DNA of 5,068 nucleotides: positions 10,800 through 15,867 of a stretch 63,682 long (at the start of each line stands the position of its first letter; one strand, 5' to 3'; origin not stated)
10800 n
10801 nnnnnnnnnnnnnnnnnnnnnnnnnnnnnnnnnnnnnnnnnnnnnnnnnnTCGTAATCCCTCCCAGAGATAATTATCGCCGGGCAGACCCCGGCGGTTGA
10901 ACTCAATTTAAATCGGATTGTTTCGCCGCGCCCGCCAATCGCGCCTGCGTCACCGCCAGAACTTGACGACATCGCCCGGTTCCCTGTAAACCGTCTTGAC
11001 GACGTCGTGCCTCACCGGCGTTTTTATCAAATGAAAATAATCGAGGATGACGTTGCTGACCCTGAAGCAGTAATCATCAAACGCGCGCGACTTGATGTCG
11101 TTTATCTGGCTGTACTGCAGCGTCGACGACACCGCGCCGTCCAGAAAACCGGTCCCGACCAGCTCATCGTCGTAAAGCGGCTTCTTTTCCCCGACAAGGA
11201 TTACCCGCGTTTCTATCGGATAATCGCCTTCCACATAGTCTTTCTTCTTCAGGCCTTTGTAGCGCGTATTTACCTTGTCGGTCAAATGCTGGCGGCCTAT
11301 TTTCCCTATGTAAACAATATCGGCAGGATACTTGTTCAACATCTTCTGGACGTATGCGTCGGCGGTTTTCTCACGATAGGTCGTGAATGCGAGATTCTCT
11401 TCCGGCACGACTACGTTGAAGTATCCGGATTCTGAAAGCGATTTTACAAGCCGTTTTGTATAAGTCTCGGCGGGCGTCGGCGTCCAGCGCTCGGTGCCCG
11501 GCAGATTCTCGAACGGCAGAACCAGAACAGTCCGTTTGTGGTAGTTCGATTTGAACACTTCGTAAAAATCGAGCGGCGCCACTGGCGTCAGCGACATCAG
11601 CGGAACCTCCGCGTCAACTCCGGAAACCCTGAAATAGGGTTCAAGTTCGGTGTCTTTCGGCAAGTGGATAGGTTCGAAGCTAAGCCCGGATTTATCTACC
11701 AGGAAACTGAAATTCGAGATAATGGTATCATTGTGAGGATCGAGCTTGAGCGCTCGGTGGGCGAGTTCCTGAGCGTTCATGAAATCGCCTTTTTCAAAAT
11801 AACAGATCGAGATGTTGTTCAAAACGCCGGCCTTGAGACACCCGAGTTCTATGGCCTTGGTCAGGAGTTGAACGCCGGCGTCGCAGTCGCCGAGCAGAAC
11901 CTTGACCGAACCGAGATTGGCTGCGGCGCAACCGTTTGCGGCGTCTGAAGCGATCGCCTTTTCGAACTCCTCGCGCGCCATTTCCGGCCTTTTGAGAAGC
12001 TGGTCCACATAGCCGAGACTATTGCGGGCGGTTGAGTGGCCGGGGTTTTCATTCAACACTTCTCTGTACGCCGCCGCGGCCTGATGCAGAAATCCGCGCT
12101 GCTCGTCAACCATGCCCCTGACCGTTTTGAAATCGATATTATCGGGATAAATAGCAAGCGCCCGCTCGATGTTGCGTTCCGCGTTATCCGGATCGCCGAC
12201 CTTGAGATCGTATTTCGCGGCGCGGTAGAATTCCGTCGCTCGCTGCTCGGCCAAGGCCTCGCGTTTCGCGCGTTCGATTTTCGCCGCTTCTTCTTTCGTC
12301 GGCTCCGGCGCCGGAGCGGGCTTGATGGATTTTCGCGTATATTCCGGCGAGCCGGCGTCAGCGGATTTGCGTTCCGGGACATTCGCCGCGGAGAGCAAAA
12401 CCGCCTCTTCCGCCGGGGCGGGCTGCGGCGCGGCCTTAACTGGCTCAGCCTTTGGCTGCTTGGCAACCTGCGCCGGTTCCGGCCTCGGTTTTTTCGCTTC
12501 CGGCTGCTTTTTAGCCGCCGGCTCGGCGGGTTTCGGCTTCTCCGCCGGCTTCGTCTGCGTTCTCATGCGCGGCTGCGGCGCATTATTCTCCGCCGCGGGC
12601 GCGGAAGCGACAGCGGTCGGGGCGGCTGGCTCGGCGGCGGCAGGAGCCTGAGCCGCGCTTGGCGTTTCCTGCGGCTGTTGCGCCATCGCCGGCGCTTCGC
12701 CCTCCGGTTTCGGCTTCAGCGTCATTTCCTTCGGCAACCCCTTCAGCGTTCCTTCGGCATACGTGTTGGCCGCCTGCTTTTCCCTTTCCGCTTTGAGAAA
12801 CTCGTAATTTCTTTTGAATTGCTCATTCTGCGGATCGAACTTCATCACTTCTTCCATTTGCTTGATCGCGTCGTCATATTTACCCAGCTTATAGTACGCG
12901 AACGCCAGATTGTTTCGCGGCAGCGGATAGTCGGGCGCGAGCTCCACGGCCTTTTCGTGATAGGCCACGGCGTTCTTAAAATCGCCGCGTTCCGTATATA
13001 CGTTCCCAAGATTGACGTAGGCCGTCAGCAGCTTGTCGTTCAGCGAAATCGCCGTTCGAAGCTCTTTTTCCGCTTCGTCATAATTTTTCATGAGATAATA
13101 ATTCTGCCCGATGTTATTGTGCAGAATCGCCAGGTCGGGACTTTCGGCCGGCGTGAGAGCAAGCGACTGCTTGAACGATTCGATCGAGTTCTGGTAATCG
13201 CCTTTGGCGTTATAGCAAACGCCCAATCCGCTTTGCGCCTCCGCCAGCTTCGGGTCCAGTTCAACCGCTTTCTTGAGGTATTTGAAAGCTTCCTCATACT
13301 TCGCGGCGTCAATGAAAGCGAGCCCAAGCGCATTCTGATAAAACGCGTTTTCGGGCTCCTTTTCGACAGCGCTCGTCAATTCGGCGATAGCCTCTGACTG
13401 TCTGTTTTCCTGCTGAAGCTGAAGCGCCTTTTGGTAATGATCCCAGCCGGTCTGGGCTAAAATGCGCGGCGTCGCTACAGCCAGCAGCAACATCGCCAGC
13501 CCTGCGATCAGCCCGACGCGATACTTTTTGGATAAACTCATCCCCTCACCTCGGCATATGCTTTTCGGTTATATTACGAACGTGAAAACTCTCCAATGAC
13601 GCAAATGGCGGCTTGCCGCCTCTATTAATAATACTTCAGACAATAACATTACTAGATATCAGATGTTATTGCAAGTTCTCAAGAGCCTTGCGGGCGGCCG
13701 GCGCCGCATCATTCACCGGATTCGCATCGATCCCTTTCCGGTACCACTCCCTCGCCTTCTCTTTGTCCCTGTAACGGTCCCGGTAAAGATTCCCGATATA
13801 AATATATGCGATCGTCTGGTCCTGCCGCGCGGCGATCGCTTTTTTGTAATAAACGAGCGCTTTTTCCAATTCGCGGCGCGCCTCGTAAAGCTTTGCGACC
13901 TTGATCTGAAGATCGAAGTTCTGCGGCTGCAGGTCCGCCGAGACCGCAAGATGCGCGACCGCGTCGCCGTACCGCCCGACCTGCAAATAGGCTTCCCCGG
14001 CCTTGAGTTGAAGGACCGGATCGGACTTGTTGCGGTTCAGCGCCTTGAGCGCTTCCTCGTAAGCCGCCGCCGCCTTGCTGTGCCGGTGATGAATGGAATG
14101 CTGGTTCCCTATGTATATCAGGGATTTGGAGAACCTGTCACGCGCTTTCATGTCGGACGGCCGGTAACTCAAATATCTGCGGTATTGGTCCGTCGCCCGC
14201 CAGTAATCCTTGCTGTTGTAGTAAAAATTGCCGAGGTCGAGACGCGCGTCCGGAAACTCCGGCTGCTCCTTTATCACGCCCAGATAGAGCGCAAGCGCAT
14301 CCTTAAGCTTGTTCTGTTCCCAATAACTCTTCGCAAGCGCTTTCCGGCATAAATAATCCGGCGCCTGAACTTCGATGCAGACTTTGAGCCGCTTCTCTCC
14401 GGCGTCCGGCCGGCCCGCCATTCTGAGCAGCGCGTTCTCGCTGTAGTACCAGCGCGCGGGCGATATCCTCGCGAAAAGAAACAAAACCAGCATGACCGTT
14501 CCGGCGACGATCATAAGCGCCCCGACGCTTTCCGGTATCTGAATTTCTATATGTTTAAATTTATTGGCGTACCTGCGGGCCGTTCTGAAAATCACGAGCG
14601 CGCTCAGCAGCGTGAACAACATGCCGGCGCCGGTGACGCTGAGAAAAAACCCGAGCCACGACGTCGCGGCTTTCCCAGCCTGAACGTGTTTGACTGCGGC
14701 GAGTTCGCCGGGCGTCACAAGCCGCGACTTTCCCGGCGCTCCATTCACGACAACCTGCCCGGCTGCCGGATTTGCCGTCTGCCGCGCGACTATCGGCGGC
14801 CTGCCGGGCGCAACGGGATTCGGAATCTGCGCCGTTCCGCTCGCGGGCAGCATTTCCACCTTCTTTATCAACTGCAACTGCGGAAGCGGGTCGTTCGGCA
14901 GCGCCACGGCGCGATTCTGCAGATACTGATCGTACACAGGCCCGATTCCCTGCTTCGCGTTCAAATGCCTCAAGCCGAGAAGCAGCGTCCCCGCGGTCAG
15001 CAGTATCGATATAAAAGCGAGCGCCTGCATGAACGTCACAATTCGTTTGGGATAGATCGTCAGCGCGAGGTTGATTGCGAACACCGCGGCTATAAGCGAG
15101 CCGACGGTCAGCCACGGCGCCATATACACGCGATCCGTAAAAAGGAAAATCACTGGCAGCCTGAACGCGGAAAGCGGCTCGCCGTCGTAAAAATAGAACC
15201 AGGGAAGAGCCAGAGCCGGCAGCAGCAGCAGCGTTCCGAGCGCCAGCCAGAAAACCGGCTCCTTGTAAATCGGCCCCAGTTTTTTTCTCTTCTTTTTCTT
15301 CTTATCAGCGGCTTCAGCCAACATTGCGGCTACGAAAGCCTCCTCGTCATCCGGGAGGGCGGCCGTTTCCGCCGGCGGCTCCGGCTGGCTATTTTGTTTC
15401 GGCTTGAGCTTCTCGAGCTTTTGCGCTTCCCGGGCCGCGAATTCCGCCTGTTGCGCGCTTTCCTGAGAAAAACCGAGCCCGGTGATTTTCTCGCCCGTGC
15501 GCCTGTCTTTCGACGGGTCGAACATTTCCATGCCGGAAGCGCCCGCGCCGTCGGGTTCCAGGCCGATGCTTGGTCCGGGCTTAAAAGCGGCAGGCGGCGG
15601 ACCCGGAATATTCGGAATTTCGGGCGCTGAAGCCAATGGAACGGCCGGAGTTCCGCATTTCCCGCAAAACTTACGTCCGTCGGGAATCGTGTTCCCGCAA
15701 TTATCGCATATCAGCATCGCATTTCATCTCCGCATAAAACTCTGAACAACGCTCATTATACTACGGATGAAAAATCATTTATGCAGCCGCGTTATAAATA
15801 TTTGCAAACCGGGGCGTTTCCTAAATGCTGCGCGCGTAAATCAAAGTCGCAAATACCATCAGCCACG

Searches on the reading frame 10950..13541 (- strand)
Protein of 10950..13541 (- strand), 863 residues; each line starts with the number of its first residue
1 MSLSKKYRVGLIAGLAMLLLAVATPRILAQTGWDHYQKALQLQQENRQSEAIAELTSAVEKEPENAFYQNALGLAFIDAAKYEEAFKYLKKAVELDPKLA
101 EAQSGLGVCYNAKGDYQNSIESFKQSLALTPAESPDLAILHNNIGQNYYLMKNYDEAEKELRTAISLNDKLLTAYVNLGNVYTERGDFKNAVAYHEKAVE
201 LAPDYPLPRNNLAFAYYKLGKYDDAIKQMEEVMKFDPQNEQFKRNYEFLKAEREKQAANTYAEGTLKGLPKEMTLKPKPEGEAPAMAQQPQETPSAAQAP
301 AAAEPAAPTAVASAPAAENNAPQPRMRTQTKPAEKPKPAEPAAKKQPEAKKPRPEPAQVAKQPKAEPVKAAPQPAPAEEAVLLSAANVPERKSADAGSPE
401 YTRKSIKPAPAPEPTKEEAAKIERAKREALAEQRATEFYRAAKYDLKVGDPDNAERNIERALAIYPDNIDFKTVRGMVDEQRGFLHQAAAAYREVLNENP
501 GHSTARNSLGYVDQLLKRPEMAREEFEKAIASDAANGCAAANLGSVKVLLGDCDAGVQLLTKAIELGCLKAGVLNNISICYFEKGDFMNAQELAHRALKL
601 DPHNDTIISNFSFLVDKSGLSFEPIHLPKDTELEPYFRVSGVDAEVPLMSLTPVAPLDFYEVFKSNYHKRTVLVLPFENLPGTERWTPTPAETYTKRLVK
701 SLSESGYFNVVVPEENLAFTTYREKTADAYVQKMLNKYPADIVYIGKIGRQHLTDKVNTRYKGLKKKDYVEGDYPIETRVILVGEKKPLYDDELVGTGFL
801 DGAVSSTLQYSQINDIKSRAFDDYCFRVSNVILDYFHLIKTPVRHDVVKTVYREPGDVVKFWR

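Call 63: search_protein_families(library=pfam, proteins=[window:10950-13541:-], max_evalue=0.00001)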
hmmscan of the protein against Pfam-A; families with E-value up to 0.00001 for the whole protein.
window:10950-13541:- (863 aa): 22 families
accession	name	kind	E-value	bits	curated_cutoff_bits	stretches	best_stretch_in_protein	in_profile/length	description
PF07719.23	TPR_2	-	1.4e-45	150.1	27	1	210-239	5-34/34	Tetratricopeptide repeat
PF00515.34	TPR_1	-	8.8e-41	136.5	27.8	1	174-205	3-34/34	Tetratricopeptide repeat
PF13424.12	TPR_12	-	2e-38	130.9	30.1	2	99-167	2-74/77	Tetratricopeptide repeat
PF13181.12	TPR_8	-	1.9e-35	118.4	25.7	1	173-205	2-34/34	Tetratricopeptide repeat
PF14559.12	TPR_19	-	2.7e-29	101.7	25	1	184-243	3-62/68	Tetratricopeptide repeat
PF13414.12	TPR_11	-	4.3e-27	94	26.8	1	179-220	1-42/42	TPR repeat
PF13432.12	TPR_16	-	2.4e-26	92.2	32.7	1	71-132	2-63/65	Tetratricopeptide repeat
PF13428.12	TPR_14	-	3.3e-23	80.2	23.5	0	174-213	3-42/44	Tetratricopeptide repeat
PF13374.12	TPR_10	-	3.5e-20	71.8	27.5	0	172-201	2-31/42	Tetratricopeptide repeat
PF13176.12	TPR_7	-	2.7e-19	68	27.9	0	174-205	1-32/36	Tetratricopeptide repeat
PF13431.12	TPR_17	-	4.1e-17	61.4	24.4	0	196-226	3-33/34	Tetratricopeptide repeat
PF13371.12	TPR_9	-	8.4e-16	58.2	35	0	178-241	1-64/73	Tetratricopeptide repeat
PF23914.1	TPR_CcmH_CycH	-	5.8e-15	55.9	42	0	106-203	56-152/158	Cytochrome c-type biogenesis protein H TPR domain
PF13174.12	TPR_6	-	6.5e-12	45.7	26.3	0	212-238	6-32/33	Tetratricopeptide repeat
PF25063.1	ARM_TT21_C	-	1.1e-10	42.2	35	1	151-244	108-202/209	Tetratricopeptide repeat protein 21 C-terminal ARM domain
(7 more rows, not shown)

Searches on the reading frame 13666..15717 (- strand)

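Call 63: search_protein_families(library=pfam, proteins=[window:13666-15717:-], max_evalue=0.00001)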
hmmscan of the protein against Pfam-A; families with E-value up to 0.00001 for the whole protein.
window:13666-15717:- (683 aa): 8 families
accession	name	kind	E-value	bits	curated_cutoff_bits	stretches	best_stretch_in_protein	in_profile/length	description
PF13432.12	TPR_16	-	3.2e-13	50.3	32.7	1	460-516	2-58/65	Tetratricopeptide repeat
PF14559.12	TPR_19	-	1.1e-09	38.9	25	0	466-521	2-57/68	Tetratricopeptide repeat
PF13428.12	TPR_14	-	1.1e-08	35.3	23.5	0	458-497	4-43/44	Tetratricopeptide repeat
PF13431.12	TPR_17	-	1.4e-07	31.6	24.4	0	477-508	1-32/34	Tetratricopeptide repeat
PF00515.34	TPR_1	-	1.7e-07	31.2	27.8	0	608-629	8-29/34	Tetratricopeptide repeat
PF07719.23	TPR_2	-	6e-07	29.5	27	0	532-559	3-30/34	Tetratricopeptide repeat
PF13240.11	Zn_Ribbon_1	-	9.2e-07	28.9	25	1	4-24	2-22/23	zinc-ribbon domain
PF13414.12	TPR_11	-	9.8e-07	28.8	26.8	0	464-501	3-40/42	TPR repeat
